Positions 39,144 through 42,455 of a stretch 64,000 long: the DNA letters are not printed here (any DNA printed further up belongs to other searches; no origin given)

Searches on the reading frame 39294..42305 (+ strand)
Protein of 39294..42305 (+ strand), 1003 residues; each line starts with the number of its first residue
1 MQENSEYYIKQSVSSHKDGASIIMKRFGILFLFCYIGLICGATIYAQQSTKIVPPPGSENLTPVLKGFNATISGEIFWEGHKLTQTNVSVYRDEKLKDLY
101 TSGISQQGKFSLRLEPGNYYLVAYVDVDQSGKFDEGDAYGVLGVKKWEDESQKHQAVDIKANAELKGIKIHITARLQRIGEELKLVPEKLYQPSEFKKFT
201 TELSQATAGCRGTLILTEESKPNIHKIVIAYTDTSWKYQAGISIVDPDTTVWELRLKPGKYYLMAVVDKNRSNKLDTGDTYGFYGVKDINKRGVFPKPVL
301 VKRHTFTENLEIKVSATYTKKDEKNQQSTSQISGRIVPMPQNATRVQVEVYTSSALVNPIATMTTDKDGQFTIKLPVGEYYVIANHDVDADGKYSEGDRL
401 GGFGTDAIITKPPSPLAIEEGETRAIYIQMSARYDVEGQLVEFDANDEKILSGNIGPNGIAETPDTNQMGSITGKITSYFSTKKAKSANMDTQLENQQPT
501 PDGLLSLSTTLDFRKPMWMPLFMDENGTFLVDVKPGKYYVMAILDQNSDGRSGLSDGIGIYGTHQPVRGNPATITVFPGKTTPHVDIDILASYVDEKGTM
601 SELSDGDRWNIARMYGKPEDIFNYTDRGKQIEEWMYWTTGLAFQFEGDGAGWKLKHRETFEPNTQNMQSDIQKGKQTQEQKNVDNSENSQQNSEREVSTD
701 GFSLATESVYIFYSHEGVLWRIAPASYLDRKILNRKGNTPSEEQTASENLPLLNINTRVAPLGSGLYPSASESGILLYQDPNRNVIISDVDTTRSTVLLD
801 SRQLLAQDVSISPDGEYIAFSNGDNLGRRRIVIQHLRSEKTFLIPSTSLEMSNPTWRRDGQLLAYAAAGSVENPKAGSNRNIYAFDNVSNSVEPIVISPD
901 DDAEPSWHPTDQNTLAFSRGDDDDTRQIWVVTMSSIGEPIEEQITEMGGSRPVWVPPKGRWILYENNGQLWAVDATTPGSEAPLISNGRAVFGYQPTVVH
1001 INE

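Call 18: search_protein_families(library=pfam, proteins=[window:39294-42305:+], max_evalue=0.00001)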
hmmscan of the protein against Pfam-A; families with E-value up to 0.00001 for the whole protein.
window:39294-42305:+ (1003 aa): 3 families
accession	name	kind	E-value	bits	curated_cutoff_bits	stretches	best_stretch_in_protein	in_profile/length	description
PF09912.14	DUF2141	-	5.1e-09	36.5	24.4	0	364-395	39-71/112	Uncharacterized protein conserved in bacteria (DUF2141)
PF13620.12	CarboxypepD_reg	-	2.3e-08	34.7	32.3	0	331-386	1-56/82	Carboxypeptidase regulatory-like domain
PF23194.1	NOMO_5th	-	2.2e-06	28.4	27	0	341-382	12-54/89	NOMO fifth transthyretin-like domain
